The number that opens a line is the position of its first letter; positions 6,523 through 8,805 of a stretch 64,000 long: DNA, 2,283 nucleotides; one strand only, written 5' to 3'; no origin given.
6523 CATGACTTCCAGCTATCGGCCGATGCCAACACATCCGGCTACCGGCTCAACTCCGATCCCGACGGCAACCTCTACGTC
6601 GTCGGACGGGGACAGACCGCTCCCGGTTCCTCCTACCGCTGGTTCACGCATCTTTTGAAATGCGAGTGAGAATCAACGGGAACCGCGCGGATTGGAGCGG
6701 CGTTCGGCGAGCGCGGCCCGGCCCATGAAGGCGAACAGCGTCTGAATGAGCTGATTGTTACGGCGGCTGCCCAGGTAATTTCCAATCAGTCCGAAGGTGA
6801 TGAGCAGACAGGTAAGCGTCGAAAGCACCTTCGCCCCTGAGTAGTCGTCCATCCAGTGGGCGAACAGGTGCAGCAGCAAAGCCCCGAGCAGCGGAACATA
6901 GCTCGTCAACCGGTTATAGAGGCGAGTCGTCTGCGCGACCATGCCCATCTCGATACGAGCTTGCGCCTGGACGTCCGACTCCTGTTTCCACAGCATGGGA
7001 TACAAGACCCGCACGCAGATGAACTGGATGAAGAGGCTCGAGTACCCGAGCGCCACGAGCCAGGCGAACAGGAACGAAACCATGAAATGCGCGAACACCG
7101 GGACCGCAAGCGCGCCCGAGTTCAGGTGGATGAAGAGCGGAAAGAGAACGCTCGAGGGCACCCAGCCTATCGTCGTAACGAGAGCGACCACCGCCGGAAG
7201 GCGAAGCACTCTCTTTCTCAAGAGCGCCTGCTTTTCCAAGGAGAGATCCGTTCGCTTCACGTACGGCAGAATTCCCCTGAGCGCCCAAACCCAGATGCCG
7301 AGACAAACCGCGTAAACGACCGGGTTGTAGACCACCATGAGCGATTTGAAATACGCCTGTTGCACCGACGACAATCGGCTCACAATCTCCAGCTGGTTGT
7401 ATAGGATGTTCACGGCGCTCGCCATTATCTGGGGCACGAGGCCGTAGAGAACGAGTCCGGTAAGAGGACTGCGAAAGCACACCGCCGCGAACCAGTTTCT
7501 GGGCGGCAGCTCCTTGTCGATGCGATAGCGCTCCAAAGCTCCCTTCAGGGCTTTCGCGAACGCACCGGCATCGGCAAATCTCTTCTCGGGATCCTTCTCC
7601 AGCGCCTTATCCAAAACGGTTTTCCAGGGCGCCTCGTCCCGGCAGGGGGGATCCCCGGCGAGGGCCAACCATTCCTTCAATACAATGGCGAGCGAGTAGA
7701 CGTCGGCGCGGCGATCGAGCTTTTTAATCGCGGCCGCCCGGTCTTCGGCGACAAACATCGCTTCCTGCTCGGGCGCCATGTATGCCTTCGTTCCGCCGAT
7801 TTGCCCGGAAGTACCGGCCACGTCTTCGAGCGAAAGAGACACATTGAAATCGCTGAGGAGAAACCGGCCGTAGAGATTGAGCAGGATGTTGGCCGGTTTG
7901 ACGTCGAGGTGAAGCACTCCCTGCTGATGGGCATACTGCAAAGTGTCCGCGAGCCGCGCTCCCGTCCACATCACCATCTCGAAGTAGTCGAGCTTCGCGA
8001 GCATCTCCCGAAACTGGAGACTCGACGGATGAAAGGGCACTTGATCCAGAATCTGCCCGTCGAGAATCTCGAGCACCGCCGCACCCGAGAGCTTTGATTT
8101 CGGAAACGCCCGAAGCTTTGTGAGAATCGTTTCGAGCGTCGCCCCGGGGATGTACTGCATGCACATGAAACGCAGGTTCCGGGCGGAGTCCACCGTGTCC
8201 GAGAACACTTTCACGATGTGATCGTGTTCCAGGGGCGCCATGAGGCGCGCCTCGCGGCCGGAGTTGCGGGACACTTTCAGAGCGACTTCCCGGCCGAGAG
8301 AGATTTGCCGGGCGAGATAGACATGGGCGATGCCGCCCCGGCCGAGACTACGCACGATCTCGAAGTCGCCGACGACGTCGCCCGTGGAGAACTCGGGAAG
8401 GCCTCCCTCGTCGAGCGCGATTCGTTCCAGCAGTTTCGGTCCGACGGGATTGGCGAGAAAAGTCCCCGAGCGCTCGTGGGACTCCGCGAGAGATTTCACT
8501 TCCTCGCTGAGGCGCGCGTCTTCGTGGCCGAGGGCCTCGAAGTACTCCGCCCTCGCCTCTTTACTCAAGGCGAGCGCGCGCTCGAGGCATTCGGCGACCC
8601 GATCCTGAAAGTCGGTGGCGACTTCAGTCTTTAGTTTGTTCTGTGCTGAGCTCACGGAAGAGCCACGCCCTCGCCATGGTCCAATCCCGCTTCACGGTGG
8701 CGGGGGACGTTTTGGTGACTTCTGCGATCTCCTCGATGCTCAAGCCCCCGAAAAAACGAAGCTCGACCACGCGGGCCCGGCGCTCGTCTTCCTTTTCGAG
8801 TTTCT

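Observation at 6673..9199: ECF sigma factor gene overlapping a membrane Ser/Thr kinase gene (sigma/kinase pair instead of sigma/anti-sigma)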

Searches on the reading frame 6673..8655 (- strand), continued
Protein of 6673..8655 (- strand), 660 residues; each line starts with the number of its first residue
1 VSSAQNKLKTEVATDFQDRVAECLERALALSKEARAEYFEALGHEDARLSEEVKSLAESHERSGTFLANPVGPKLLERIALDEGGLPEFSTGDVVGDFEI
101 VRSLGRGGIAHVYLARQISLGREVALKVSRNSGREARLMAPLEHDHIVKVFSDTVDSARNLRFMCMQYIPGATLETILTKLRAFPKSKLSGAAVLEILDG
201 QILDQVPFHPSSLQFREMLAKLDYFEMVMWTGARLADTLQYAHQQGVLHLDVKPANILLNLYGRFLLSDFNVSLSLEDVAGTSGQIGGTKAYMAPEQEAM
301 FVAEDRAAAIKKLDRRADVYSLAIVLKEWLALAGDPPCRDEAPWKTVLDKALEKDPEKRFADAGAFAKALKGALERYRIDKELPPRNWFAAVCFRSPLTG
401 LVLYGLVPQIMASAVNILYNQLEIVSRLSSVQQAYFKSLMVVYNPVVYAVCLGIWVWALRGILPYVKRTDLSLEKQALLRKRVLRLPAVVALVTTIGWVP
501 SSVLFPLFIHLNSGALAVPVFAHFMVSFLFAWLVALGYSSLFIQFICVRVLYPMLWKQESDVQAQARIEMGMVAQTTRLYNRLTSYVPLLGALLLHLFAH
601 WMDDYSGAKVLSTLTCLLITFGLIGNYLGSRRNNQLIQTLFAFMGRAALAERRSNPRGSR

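Call 74: predict_structure(alignment_id=A4)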
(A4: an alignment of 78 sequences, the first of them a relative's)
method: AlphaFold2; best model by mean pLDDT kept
length: 660 residues; sequences in the alignment: 78
mean_pLDDT: 90.4   pTM: 0.82
mean pLDDT of the five models: 90.4, 89.1, 88.8, 88.8, 88.3
residues with pLDDT >= 90: 500; 70-90: 110; 50-70: 36; < 50: 14
segments of 3 or more residues with pLDDT < 50: 1-6, 69-71
pLDDT, mean of each block of 10 residues (from residue 1): 47 81 96 97 96 93 61 54 81 97 93 97 96 85 95 94 96 97 97 98 89 94 97 98 95 97 95 77 78 97 93 97 97 75 90 97 97 95 92 93 95 94 94 97 96 96 85 93 97 97 97 97 94 95 96 90 95 94 89 81 82 85 91 95 85 62
secondary structure, 60 per line:
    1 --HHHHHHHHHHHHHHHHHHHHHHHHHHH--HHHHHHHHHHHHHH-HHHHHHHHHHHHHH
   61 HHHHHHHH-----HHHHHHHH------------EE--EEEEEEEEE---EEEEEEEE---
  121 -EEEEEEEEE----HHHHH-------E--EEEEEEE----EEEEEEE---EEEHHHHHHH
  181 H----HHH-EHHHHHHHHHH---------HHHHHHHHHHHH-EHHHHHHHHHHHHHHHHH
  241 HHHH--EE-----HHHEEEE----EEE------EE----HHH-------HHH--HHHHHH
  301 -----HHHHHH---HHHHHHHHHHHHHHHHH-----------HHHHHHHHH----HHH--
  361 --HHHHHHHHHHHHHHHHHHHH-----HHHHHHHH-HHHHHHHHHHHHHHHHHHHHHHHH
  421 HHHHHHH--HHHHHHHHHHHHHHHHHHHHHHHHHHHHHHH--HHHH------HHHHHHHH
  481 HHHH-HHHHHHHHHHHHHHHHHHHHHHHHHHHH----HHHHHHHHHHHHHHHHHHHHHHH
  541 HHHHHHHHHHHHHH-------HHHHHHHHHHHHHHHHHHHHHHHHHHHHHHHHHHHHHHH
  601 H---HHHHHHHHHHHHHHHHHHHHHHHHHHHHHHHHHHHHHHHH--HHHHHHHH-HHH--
elements in order: H3-29 H32-45 H47-68 H74-81 E98-106 E110-117 E122-130 H135-139 E150-156 E161-167 E171-173 H174-181 H191-200 H210-221 H224-244 E257-260 E265-267 H295-300 H306-311 H315-331 H343-351 H363-382 H388-395 H397-427 H430-460 H463-466 H473-484 H486-513 H518-554 H562-601 H605-644 H647-654

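Call 81: search_protein_families(library=padloc, proteins=[window:6676-8655:-], max_evalue=0.001)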
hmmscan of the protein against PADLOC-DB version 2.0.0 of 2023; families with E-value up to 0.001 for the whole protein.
window:6676-8655:- (660 aa): 32 families (the best 25 are shown)
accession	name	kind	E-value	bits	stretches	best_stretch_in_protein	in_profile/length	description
PDLC04053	PD-T4-6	-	2e-41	140.4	2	233-337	117-210/311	-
PDLC04042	PD-T4-6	-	9.9e-40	135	2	232-342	115-216/292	-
PDLC04054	PD-T4-6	-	1.3e-37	128.1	2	229-330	114-207/347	-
PDLC04061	PD-T4-6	-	6.9e-35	119.5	2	233-343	127-228/510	-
PDLC04043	PD-T4-6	-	3.3e-32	110.1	2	233-342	122-221/452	-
PDLC04138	mad6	-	2.8e-30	103.8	1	90-343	45-261/659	mads_6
PDLC04047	PD-T4-6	-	1.3e-29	101.3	2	233-350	118-224/327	-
PDLC04060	PD-T4-6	-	2.1e-29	100.8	2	233-339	115-210/486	-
PDLC04057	PD-T4-6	-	1.5e-27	94.7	2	231-337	113-209/443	-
PDLC04039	PD-T4-6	-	4.7e-27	93.1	2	235-339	123-216/458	-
PDLC04052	PD-T4-6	-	1.4e-25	88.4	2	233-343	120-221/496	-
PDLC04041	PD-T4-6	-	7.3e-25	86.1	2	233-330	136-228/443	-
PDLC04048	PD-T4-6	-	2.8e-23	80.9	2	96-179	10-103/354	-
PDLC04040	PD-T4-6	-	6.6e-22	75.9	2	238-343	114-210/547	-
PDLC04064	PD-T4-6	-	1.1e-21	75.3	2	231-336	124-218/369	-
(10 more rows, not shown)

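Call 96: fold_search(model_id=the predicted structure, library=pdb)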
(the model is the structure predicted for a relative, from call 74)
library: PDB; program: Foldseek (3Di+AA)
matches with E <= 10: 1991; with E <= 0.001: 1983
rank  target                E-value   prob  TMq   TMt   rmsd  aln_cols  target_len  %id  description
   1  5u94                  3.0e-12  1.00  0.30  0.71   6.2       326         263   25  Crystal structure of the Mycobacterium tuberculosis PASTA kinase PknB in complex with the potential theraputic kinase in (released 2017-12-20)
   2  1mru_A                8.0e-12  1.00  0.29  0.68   7.0       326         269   26  Intracellular Ser/Thr protein kinase domain of Mycobacterium tuberculosis PknB. (released 2003-02-11)
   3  1mru_B                9.9e-12  1.00  0.29  0.68   5.7       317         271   25  Intracellular Ser/Thr protein kinase domain of Mycobacterium tuberculosis PknB. (released 2003-02-11)
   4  1o6y                  1.2e-11  1.00  0.30  0.72   6.3       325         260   25  Catalytic domain of PknB kinase from Mycobacterium tuberculosis (released 2003-01-30)
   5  6b2q_D                1.3e-11  1.00  0.28  0.70   6.7       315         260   22  Dual Inhibition of the Essential Protein Kinases A and B in Mycobacterium tuberculosis (released 2018-02-14)
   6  6b2q_B                1.9e-11  1.00  0.29  0.70   6.3       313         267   24  Dual Inhibition of the Essential Protein Kinases A and B in Mycobacterium tuberculosis (released 2018-02-14)
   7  6b2q_C                2.2e-11  1.00  0.29  0.70   6.5       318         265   23  Dual Inhibition of the Essential Protein Kinases A and B in Mycobacterium tuberculosis (released 2018-02-14)
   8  6i2p_A                2.2e-11  1.00  0.29  0.67   6.1       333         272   24  Crystal structure of the Mycobacterium tuberculosis PknB kinase domain (L33E mutant) in complex with its substrate Gar (released 2019-05-22)
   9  6b2p                  2.3e-11  1.00  0.28  0.70   6.3       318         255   26  Dual Inhibition of the Essential Protein Kinases A and B in Mycobacterium tuberculosis (released 2018-02-14)
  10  2fum_D                3.9e-11  1.00  0.28  0.70   6.6       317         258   26  Catalytic domain of protein kinase PknB from Mycobacterium tuberculosis in complex with mitoxantrone (released 2006-08-01)
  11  3f61                  4.1e-11  1.00  0.28  0.65   7.2       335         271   24  Crystal Structure of M. tuberculosis PknB Leu33Asp/Val222Asp double mutant in complex with ADP (released 2008-12-02)
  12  3ort                  4.6e-11  1.00  0.27  0.63   7.9       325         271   24  Mycobacterium tuberculosis PknB kinase domain L33D mutant (crystal form 6) (released 2010-12-15)
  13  6i2p_B                5.5e-11  1.00  0.29  0.67   6.6       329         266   25  Crystal structure of the Mycobacterium tuberculosis PknB kinase domain (L33E mutant) in complex with its substrate Gar (released 2019-05-22)
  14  3orp                  5.8e-11  1.00  0.28  0.65   7.1       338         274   24  Mycobacterium tuberculosis PknB kinase domain L33D mutant (crystal form 5) (released 2010-12-15)
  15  5m06_B                6.9e-11  1.00  0.30  0.75   6.1       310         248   24  Crystal structure of Mycobacterium tuberculosis PknI kinase domain (released 2017-01-11)
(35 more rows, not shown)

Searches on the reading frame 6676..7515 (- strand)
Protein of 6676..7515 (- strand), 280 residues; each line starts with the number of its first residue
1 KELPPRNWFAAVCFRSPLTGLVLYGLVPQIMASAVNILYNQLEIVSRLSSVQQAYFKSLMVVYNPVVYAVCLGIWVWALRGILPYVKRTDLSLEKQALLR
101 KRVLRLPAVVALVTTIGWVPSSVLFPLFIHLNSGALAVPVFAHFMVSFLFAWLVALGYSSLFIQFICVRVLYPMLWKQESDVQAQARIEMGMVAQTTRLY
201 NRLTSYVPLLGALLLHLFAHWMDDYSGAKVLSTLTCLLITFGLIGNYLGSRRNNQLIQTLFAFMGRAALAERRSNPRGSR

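Call 10: find_homologous_proteins(query=window:6676-7515:-, max_evalue=0.001)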
Query seq(280 aa): 5538 candidates shared short words with the query, none scored E <= 0.001.

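Call 54: predict_structure(alignment_id=A3)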
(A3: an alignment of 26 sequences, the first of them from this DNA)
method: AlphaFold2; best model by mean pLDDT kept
length: 276 residues; sequences in the alignment: 26
mean_pLDDT: 89.6   pTM: 0.84
mean pLDDT of the five models: 89.6, 88.5, 88.1, 87.2, 86.7
residues with pLDDT >= 90: 205; 70-90: 54; 50-70: 15; < 50: 2
segments of 3 or more residues with pLDDT < 50: none
pLDDT, mean of each block of 10 residues (from residue 1): 83 92 93 93 97 95 94 91 91 96 95 95 98 95 94 94 94 90 93 92 88 76 81 88 90 92 60 52
secondary structure, 60 per line:
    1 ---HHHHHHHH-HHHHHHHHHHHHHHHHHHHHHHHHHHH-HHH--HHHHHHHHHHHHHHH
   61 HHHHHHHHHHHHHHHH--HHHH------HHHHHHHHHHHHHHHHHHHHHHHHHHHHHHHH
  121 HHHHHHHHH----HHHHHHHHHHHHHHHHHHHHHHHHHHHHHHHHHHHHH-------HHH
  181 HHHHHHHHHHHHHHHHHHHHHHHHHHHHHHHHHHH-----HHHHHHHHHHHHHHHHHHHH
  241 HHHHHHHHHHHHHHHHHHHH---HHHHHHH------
elements in order: H4-11 H13-39 H46-76 H79-82 H89-129 H134-170 H178-215 H221-260 H264-270

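Call 75: search_protein_representatives(protein=window:6676-7515:-)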
Query: 280 residues. Proteins with E-value up to 0.001 (for the whole library): 724; up to 1e-10: 365; up to 1e-30: 52. The best 150 are listed.
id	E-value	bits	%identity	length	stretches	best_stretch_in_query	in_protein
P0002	7.9e-101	353.8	59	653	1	1-277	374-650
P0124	1.4e-47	179.2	38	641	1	2-266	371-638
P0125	2.7e-47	178.2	35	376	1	2-278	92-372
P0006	1.5e-45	172.5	37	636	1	3-267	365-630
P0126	2.8e-45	171.6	39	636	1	3-266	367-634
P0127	1.6e-43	165.9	39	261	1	14-265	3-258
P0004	2.2e-41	158.8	37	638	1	2-268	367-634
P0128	4.4e-41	157.9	37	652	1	3-267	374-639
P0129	1.8e-39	152.6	34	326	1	3-267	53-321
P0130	2.3e-39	152.2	35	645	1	1-266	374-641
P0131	8.3e-39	150.4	37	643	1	7-265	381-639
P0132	4.8e-38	147.9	33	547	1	3-265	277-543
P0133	1.2e-37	146.6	36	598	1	13-261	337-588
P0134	2.0e-37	145.9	36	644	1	3-266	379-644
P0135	9.4e-37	143.7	36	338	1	1-272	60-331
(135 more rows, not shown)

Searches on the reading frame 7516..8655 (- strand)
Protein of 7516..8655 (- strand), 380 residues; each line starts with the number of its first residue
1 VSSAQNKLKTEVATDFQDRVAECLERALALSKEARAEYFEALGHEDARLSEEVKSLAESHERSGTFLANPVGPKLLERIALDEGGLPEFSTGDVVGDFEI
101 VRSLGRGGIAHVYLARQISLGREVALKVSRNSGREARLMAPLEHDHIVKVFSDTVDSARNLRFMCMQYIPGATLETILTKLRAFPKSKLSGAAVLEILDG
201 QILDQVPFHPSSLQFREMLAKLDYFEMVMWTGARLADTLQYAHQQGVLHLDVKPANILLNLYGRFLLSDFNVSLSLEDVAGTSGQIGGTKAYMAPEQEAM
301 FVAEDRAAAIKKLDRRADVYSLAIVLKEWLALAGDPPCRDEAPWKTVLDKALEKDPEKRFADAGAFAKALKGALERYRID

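Call 37: search_solved_structures(query=window:7516-8655:-, max_evalue=1e-10, show_alignments=3)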
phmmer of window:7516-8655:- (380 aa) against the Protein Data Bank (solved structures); distinct sequences matched with E-value up to 1e-10: 127 (the best 60 are shown).
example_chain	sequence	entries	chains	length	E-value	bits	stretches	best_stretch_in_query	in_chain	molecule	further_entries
5u94_A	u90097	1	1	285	9.4e-20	74.4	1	236-356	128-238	Serine/threonine-protein kinase PknB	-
6b2p_A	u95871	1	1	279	1.2e-19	74.1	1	236-356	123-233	Serine/threonine-protein kinase PknB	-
1o6y_A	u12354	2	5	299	1.3e-19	73.9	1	236-355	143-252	SERINE/THREONINE-PROTEIN KINASE PKNB | Probable serine/threonine-protein kinase pknB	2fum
1mru_A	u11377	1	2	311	1.8e-19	73.5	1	236-356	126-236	Probable serine/threonine-protein kinase pknB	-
3orm_A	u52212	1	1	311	1.9e-19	73.4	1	236-356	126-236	Serine/threonine protein kinase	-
6i2p_A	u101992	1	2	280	1.1e-18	70.9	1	236-356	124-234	Serine/threonine-protein kinase PknB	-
3f69_A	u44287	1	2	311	1.7e-18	70.3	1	236-356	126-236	Serine/threonine-protein kinase pknB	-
3ori_A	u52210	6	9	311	2.4e-18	69.8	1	236-356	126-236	Serine/threonine protein kinase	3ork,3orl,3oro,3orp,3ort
3f61_A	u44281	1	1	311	2.9e-18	69.5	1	236-356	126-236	Serine/threonine-protein kinase pknB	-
9ruk_A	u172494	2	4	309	3.1e-17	66.1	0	95-178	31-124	Serine/threonine-protein kinase StkP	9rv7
9ru3_A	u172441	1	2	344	5.2e-17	65.4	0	95-179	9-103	Serine/threonine-protein kinase StkP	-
7naa_A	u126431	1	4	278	5.9e-17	65.2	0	234-353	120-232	Non-specific serine/threonine protein kinase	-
9ruj_A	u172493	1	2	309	8.1e-17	64.8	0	95-179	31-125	Serine/threonine-protein kinase StkP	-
9eed_A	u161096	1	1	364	1.1e-14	57.7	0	233-330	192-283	Kinase domain protein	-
9ymt_A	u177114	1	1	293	2.1e-13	53.5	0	234-343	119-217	Serine/Threonine Kinase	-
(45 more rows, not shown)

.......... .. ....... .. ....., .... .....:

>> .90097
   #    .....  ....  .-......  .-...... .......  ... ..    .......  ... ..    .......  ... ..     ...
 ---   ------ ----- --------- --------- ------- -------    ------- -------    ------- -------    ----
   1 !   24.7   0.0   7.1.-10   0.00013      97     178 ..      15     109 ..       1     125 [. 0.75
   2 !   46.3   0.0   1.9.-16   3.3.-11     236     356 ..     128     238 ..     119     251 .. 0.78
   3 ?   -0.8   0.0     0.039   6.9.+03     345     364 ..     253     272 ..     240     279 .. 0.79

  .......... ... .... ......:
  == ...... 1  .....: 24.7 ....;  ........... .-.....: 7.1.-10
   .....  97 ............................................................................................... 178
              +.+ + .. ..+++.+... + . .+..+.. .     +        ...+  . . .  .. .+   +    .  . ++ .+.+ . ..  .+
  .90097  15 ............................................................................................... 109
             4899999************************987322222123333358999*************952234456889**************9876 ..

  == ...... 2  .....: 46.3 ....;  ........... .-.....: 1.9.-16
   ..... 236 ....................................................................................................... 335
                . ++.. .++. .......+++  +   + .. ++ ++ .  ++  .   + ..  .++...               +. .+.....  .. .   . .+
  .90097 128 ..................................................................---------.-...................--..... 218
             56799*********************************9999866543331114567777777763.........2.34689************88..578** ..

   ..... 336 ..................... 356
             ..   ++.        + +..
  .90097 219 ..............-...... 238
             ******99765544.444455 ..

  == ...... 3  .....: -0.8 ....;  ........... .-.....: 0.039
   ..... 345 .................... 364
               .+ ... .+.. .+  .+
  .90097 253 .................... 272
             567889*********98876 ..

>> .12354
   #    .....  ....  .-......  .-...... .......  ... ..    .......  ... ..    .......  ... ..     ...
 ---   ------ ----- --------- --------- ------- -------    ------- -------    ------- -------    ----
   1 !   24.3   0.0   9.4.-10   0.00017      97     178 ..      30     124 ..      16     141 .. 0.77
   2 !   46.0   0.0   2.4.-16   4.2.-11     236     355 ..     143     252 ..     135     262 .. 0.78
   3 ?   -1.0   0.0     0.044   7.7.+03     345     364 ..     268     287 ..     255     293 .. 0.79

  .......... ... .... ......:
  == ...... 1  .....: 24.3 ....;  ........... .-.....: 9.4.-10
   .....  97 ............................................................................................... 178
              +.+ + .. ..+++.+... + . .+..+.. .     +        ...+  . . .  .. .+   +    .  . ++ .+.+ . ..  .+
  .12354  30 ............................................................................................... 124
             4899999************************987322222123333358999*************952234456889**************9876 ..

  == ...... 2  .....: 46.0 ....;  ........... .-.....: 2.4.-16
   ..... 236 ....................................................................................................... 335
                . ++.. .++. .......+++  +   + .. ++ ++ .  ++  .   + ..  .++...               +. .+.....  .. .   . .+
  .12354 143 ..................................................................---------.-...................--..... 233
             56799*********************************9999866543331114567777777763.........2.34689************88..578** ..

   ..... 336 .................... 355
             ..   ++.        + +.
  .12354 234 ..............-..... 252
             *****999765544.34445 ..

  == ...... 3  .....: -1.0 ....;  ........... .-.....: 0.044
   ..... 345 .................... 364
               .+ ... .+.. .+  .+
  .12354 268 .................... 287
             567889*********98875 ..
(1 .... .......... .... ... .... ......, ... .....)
